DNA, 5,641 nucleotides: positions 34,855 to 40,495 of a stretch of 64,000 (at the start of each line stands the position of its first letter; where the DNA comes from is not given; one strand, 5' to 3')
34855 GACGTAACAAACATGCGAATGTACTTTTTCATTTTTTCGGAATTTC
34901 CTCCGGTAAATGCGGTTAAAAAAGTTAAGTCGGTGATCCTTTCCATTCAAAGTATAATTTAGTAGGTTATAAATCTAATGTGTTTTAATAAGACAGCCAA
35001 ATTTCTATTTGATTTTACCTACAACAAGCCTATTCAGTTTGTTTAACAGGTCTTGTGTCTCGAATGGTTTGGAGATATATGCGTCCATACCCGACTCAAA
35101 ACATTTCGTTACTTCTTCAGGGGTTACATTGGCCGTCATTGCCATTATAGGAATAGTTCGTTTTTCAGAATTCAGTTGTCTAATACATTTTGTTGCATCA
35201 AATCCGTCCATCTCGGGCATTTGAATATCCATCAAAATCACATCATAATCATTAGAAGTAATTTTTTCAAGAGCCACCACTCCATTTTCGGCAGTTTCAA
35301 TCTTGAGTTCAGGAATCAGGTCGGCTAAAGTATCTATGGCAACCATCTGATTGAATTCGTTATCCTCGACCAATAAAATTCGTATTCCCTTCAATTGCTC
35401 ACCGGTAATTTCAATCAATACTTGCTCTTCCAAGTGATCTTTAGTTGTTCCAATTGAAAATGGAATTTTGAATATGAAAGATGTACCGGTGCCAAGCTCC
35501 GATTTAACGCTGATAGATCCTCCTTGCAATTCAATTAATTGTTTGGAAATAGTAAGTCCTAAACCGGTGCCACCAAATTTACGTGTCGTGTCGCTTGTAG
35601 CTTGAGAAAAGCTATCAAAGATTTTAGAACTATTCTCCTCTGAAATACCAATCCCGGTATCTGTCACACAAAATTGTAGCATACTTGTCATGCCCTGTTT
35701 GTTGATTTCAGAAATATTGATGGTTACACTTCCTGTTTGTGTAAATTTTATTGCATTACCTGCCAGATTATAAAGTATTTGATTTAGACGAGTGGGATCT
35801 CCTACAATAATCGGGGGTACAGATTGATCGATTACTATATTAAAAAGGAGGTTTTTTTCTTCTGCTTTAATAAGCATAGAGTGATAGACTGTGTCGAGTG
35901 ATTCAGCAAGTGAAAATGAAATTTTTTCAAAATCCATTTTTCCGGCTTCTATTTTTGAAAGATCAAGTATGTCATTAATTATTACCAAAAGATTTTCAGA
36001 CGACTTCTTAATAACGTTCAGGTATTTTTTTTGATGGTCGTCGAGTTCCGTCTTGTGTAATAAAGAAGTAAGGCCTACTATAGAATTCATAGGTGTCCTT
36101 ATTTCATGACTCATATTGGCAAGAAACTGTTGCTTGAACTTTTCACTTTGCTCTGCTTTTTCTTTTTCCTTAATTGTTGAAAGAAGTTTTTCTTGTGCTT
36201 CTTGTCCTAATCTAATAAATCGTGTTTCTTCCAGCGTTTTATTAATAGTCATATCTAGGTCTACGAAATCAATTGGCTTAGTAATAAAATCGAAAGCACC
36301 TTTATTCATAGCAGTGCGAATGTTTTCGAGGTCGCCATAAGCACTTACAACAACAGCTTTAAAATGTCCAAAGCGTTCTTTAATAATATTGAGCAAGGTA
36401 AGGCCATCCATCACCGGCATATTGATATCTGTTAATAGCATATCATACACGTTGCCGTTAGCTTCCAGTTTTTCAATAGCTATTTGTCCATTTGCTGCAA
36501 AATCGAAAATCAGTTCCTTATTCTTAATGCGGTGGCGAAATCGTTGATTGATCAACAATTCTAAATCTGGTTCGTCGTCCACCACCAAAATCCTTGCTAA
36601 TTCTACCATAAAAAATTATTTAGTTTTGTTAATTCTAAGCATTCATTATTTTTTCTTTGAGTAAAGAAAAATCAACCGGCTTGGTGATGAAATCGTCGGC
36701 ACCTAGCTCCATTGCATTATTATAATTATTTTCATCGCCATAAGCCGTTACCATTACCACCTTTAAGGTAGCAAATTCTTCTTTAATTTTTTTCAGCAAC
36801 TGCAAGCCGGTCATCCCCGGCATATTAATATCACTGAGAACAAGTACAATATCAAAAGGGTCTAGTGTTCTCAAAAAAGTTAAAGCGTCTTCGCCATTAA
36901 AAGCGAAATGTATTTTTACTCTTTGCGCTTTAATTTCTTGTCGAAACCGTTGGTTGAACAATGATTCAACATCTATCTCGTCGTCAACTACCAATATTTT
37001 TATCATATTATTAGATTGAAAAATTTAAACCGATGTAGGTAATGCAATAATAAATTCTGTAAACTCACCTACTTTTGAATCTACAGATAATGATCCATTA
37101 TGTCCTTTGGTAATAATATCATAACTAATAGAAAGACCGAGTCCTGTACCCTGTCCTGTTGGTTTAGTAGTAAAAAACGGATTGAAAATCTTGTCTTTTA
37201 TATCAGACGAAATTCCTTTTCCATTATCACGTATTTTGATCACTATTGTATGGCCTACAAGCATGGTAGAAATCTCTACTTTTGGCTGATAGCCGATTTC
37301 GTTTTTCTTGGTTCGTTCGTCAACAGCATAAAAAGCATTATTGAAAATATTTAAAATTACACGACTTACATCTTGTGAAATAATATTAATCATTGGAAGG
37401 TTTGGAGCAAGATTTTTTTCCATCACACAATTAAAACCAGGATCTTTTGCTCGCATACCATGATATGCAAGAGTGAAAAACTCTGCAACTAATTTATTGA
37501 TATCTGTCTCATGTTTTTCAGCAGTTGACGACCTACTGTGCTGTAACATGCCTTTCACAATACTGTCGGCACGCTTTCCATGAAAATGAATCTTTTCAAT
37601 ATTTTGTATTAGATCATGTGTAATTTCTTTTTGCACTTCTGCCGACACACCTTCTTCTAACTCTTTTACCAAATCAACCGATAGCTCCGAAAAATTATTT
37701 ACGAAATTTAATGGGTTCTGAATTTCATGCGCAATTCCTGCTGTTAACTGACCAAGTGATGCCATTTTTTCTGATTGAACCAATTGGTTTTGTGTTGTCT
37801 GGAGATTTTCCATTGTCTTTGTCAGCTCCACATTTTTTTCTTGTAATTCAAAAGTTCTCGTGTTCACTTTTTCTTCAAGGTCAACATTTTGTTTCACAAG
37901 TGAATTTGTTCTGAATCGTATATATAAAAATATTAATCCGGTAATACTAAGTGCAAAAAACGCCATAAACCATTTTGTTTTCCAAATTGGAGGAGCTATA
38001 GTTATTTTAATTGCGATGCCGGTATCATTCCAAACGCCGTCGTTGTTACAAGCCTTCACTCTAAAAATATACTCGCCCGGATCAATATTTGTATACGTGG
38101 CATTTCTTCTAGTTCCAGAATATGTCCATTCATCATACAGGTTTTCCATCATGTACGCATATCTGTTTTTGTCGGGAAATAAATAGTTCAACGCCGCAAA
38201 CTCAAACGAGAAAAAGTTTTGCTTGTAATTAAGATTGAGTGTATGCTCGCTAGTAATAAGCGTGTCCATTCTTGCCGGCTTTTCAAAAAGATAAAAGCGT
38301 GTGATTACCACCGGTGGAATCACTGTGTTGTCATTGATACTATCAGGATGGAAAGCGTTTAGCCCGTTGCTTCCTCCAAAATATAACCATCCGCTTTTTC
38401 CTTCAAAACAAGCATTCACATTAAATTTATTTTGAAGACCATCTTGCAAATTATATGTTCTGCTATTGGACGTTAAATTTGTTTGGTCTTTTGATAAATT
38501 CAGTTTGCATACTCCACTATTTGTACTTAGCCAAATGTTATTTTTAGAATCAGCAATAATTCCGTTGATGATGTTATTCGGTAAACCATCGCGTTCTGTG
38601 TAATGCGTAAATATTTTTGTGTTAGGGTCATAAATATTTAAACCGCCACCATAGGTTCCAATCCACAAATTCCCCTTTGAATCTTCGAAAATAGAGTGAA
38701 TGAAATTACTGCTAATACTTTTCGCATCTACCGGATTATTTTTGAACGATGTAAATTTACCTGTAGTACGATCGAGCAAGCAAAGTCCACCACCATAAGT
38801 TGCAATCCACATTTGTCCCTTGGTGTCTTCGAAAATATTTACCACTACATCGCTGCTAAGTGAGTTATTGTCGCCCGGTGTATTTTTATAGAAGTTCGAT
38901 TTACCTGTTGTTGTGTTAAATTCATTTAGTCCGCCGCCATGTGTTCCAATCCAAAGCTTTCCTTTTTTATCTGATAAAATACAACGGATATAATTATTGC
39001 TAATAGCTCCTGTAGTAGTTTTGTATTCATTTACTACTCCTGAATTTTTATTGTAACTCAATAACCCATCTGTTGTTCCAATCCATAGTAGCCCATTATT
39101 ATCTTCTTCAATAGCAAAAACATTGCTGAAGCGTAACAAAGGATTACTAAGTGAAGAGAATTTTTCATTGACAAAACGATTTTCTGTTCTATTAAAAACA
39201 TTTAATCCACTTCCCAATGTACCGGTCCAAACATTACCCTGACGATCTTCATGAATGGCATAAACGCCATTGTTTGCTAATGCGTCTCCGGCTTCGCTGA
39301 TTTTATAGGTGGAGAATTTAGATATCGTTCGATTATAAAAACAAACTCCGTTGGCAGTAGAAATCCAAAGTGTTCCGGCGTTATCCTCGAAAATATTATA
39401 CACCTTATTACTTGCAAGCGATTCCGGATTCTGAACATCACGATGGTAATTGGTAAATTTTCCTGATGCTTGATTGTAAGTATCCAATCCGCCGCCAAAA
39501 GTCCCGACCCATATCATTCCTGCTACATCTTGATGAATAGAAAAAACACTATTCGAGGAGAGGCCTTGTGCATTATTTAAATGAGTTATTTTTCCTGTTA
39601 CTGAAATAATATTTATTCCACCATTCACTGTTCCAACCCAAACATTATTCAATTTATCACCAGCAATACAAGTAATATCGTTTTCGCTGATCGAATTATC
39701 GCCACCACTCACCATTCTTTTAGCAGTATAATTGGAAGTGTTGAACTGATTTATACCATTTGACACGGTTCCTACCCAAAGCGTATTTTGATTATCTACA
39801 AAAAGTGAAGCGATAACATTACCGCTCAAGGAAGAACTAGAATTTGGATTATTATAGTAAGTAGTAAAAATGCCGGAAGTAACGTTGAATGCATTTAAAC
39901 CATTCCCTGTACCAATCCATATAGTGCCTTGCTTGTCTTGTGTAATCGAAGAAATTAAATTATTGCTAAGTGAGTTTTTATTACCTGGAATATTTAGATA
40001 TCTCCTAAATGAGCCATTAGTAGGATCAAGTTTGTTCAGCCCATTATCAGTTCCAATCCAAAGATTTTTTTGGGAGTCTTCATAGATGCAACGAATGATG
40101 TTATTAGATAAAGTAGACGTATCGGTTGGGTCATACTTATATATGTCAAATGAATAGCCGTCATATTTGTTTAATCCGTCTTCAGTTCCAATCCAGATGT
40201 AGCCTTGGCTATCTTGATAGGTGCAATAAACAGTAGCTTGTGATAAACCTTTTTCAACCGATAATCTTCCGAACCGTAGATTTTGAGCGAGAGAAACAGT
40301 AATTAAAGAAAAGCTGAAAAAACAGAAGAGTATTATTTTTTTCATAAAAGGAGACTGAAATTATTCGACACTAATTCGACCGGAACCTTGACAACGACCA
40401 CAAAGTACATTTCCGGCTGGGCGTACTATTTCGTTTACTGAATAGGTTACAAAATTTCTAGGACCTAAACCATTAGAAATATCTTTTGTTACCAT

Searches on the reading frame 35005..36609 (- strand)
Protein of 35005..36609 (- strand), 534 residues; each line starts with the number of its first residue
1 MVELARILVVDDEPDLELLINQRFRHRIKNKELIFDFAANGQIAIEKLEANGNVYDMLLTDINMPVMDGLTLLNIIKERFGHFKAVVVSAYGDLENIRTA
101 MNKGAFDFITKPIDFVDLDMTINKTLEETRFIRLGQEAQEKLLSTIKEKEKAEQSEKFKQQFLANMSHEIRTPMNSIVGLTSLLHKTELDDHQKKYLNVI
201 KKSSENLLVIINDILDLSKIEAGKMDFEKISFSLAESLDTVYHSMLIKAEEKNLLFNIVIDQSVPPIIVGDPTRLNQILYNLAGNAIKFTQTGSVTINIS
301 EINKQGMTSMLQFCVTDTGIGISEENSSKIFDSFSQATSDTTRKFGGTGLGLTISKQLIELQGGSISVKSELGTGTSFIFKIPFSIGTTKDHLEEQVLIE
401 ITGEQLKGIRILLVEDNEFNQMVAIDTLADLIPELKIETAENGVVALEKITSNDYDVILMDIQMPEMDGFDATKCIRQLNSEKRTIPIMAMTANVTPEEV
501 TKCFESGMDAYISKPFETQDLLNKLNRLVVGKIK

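Call 89: search_protein_families(library=pfam, proteins=[window:35005-36609:-], max_evalue=0.00001)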
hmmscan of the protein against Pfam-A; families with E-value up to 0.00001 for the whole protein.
window:35005-36609:- (534 aa): 3 families
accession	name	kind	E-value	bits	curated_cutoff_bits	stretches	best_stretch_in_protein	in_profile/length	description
PF00072.30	Response_reg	-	3.2e-48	162.9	30.2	2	411-525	1-110/111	Response regulator receiver domain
PF02518.31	HATPase_c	-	1.6e-29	103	26.4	1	270-385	1-110/111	Histidine kinase-, DNA gyrase B-, and HSP90-like ATPase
PF00512.31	HisKA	-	7.8e-23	80.7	26.9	1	159-223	2-66/66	His Kinase A (phospho-acceptor) domain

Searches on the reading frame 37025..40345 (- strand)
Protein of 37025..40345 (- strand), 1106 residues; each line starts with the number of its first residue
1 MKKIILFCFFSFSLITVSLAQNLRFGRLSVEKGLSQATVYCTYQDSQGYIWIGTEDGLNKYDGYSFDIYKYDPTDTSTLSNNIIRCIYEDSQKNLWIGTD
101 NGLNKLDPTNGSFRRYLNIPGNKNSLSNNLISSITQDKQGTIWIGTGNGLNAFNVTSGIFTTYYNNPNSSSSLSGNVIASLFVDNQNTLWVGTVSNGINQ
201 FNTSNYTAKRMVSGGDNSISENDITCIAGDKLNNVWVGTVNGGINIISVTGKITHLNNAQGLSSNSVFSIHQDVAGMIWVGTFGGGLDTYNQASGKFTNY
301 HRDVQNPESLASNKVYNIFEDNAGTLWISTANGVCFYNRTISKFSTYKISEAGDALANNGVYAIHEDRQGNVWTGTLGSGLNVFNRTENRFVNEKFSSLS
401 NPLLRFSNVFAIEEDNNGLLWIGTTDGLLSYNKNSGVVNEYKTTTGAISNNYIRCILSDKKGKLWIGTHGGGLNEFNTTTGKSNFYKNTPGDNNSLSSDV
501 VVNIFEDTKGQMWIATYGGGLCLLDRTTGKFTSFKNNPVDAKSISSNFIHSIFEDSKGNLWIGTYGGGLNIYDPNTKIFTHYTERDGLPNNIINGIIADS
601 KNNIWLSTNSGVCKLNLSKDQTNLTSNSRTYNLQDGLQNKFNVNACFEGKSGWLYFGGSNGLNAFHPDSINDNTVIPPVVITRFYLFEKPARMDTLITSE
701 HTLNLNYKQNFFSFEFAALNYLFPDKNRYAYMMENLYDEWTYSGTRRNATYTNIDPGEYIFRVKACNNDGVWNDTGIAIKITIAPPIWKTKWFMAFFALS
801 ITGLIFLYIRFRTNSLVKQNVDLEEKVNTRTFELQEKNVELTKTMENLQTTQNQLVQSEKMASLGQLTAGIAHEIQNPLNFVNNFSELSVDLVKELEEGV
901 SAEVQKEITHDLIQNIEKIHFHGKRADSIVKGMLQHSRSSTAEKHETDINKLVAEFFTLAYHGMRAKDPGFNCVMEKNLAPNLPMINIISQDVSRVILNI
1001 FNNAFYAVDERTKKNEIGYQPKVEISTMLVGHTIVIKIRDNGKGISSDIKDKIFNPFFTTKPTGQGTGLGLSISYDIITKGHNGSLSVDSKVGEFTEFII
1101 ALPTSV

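Call 89: search_protein_families(library=pfam, proteins=[window:37025-40345:-], max_evalue=0.00001)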
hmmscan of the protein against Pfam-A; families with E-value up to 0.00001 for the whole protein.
window:37025-40345:- (1106 aa): 6 families
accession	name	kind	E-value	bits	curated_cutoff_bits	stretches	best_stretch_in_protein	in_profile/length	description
PF07494.17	Reg_prop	-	1.2e-75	240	20.4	2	544-566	2-24/24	Two component regulator propeller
PF02518.31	HATPase_c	-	2.5e-19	70.2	26.4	1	992-1104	5-109/111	Histidine kinase-, DNA gyrase B-, and HSP90-like ATPase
PF07495.19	Y_Y_Y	-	5.4e-18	65.1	26.6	1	720-783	1-64/65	Y_Y_Y domain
PF23748.1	Beta-prop_LRRK2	-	1.4e-11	44.4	26.9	0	443-473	266-296/359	LRRK2 beta propeller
PF08450.18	SGL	-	2.7e-08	34.2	26.3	0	278-482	15-215/246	SMP-30/Gluconolactonase/LRE-like region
PF00512.31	HisKA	-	9.1e-06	26.1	26.9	0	864-938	2-62/66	His Kinase A (phospho-acceptor) domain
